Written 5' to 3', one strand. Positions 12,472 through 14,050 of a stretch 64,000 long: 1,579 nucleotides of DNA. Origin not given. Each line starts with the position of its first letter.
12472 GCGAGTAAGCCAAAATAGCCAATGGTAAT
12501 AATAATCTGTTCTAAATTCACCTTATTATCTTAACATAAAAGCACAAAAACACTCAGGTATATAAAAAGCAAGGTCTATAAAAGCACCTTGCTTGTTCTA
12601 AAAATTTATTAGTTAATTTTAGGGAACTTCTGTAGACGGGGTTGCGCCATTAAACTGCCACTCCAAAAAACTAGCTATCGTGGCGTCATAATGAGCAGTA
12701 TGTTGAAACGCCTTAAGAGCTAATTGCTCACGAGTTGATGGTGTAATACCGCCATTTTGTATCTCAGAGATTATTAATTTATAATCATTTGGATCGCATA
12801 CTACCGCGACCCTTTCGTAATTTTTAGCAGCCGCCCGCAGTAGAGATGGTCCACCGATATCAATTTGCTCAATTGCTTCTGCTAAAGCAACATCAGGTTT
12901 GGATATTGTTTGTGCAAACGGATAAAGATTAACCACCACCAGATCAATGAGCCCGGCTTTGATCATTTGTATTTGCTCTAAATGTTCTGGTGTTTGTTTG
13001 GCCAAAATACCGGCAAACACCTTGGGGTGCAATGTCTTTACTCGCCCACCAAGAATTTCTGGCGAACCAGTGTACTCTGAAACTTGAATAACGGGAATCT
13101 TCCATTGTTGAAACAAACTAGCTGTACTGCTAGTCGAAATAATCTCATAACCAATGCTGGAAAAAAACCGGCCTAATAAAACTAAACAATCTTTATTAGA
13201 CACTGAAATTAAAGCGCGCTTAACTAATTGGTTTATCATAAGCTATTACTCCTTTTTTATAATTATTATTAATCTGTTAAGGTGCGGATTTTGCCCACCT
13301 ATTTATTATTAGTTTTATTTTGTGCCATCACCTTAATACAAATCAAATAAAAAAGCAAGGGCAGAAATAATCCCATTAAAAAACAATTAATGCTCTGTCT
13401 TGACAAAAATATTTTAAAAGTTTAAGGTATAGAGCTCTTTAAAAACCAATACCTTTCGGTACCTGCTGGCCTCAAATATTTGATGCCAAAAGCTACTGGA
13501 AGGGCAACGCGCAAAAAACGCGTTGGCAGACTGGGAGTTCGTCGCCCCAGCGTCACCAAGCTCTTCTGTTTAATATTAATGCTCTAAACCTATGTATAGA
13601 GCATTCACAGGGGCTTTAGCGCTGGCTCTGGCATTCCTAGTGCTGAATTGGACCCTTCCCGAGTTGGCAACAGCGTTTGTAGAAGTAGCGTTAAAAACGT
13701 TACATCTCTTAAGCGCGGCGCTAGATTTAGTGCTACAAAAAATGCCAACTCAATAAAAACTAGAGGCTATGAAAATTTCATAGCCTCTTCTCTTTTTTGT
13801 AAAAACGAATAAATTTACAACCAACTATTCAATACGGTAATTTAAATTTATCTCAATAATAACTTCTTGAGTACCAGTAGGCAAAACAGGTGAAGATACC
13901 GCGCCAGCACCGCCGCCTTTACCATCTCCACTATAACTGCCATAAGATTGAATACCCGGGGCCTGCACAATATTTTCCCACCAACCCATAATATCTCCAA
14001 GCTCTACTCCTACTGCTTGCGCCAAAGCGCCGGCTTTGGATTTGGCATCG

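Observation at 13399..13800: Self-contained GC-rich micro-operon: promoter, two tiny ORFs (basic 34-aa + hydrophobic 54-aa), terminator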

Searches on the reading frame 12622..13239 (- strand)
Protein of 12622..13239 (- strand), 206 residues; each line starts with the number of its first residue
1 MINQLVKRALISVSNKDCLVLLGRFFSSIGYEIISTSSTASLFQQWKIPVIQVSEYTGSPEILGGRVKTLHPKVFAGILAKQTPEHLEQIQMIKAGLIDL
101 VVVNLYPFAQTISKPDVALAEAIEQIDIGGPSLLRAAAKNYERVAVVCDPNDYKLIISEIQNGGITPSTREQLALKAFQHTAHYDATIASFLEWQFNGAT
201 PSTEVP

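Call 10: find_related_loci(query=window:12622-13239:-, collection=genome_contigs, flank=4000)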
Query window:12622-13239:- (206 aa) in genome_contigs; peptide patterns used: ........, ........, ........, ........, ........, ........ (x = any residue, [..] = any of these).
600 stretches matched a pattern (row limit reached: there are more); 591 encode a relative of the query (tblastn E <= 1e-3); the best 80 are kept; 80 distinct loci.
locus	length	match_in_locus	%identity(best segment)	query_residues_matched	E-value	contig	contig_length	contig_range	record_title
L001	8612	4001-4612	53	6-206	2e-64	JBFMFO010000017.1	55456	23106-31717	MAG: Thermodesulfobacteriota bacterium isolate MAG273 MAG273_17, whole genome shotgun sequence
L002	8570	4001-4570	58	6-192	5e-64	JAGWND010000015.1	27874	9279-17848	MAG: Bacteroidota bacterium isolate REEB223 contig-150_2610, whole genome shotgun sequence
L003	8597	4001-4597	52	8-206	4e-64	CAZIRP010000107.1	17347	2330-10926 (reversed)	MAG TPA_asm: uncultured Caldilineaceae bacterium isolate SRP329715_co2_299 genome assembly, contig: NODE_6327_length_173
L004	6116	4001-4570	52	5-192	9e-64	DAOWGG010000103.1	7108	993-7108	MAG TPA_asm: Candidatus Peregrinibacteria bacterium isolate CSMAG_1985 CSMAG_1985_k141_170506_length_7108_cov_6.0000, wh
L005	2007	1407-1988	52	6-198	1e-65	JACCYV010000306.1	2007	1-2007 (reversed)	MAG: Nitrospira sp. isolate MGR_bin213 SD2897-2912_k127_4476292, whole genome shotgun sequence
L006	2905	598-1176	54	6-195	7e-64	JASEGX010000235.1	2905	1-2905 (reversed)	MAG: Thermodesulfobacteriota bacterium isolate Yes70-07 NODE_16048_length_2905_cov_4.757895, whole genome shotgun sequen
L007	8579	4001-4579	52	9-201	2e-63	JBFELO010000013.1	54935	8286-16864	MAG: Candidatus Sulfomarinibacteraceae bacterium isolate Mix_mud02.2020.12.51 k141_1775891_length_54935_cov_11.5525, who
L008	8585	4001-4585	52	6-199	3e-63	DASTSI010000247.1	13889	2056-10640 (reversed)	MAG TPA_asm: Nitrospira sp. isolate SMAG_U2276 k141_1296726, whole genome shotgun sequence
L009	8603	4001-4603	53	9-206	6e-63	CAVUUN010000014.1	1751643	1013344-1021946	MAG: uncultured Acidobacteriota bacterium isolate MFD03899.bin.1.231 genome assembly, contig: contig_563, whole genome s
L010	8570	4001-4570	51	4-193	6e-63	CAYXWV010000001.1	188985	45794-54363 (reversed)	MAG TPA_asm: uncultured Anaerolinea sp. isolate SRP192927_co3_446 genome assembly, contig: NODE_39_length_188985_cov_42.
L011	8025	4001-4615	53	2-203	2e-62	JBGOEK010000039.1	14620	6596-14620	MAG: Candidatus Thermosaccharophagus yellowstonensis isolate 3300025546_9 Ga0209225_1002988, whole genome shotgun sequen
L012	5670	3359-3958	52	6-203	1e-62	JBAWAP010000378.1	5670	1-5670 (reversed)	MAG: Anaerolineae bacterium isolate MFD04381_ilm_asm_bin11 k127_48385, whole genome shotgun sequence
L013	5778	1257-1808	53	9-192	2e-62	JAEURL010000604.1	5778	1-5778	MAG: Anaerolineales bacterium isolate new MAG-276 k141_4402414, whole genome shotgun sequence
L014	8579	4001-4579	53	5-198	1e-61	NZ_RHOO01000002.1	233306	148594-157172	Companilactobacillus hulinensis strain 8-1(1) contig2, whole genome shotgun sequence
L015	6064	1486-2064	53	6-195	3e-61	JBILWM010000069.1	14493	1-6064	MAG: Terrimicrobiaceae bacterium isolate ME2018-09-22_3300044646_group8_bin290 Rohwer_bin2610_scaffold_4227_c1, whole ge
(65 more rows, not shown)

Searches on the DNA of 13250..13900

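Call 7: search_rna_families(source=window, start=13250, end=13900, threshold=evalue, max_evalue=10, show_alignments=3)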
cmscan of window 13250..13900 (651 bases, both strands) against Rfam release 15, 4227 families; matches with E-value up to 10: 13.
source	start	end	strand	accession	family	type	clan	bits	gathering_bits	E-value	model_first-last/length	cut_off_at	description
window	13763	13848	-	RF02693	psm_mec_RNA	Gene; sRNA;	-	24.7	85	0.48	1-143/143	no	psm_mec locus RNA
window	13723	13821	-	RF00155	SNORA66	Gene; snRNA; snoRNA; HACA-box;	CL00038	22.8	45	0.14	1-133/133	no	Small nucleolar RNA SNORA66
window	13758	13822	+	RF04348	Plastid-psbM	Cis-reg;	-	22.8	52.7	1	1-79/79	no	Plastid-psbM 3UTR RNA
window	13750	13843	-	RF01774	rpsL_ricks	Cis-reg; leader;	-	20.7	60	9.6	1-131/131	no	Rickettsia rpsL leader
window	13723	13817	+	RF02759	LasI_thermometer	Cis-reg; thermoregulator;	-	18.8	76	0.93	1-110/110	no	LasI 5' UTR ROSE like thermometer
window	13763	13820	-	RF02844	RefA9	Gene; antisense;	-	18.8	49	3.2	1-64/64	no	Enterococcus sRNA A9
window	13661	13768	-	RF02322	TtnuHACA15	Gene; snRNA; snoRNA; HACA-box;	-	18.1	100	1.9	1-117/117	no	Tetrahymena snoRNA TtnuHACA15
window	13722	13796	+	RF02074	STnc240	Gene; sRNA;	-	17.6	55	9.3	1-77/77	no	Enterobacterial sRNA STnc240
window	13556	13603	-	RF03027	RT-6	Gene; sRNA;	-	16.5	46.7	0.61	1-75/75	no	RT-6 RNA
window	13764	13795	+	RF01615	ceN111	Gene; snRNA; snoRNA; CD-box;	-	16.2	43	7.1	1-70/70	no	Nematode snoRNA ceN111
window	13258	13363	-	RF00561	SNORA40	Gene; snRNA; snoRNA; HACA-box;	-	16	51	5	1-128/128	no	Small nucleolar RNA SNORA40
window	13262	13356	+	RF01797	fstAT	Gene; antitoxin;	-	15.9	72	6.5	1-94/94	no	Fst antitoxin sRNA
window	13757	13825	-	RF01859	Phe_leader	Cis-reg; leader;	-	15.5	55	9.7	1-125/125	no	Phenylalanine leader peptide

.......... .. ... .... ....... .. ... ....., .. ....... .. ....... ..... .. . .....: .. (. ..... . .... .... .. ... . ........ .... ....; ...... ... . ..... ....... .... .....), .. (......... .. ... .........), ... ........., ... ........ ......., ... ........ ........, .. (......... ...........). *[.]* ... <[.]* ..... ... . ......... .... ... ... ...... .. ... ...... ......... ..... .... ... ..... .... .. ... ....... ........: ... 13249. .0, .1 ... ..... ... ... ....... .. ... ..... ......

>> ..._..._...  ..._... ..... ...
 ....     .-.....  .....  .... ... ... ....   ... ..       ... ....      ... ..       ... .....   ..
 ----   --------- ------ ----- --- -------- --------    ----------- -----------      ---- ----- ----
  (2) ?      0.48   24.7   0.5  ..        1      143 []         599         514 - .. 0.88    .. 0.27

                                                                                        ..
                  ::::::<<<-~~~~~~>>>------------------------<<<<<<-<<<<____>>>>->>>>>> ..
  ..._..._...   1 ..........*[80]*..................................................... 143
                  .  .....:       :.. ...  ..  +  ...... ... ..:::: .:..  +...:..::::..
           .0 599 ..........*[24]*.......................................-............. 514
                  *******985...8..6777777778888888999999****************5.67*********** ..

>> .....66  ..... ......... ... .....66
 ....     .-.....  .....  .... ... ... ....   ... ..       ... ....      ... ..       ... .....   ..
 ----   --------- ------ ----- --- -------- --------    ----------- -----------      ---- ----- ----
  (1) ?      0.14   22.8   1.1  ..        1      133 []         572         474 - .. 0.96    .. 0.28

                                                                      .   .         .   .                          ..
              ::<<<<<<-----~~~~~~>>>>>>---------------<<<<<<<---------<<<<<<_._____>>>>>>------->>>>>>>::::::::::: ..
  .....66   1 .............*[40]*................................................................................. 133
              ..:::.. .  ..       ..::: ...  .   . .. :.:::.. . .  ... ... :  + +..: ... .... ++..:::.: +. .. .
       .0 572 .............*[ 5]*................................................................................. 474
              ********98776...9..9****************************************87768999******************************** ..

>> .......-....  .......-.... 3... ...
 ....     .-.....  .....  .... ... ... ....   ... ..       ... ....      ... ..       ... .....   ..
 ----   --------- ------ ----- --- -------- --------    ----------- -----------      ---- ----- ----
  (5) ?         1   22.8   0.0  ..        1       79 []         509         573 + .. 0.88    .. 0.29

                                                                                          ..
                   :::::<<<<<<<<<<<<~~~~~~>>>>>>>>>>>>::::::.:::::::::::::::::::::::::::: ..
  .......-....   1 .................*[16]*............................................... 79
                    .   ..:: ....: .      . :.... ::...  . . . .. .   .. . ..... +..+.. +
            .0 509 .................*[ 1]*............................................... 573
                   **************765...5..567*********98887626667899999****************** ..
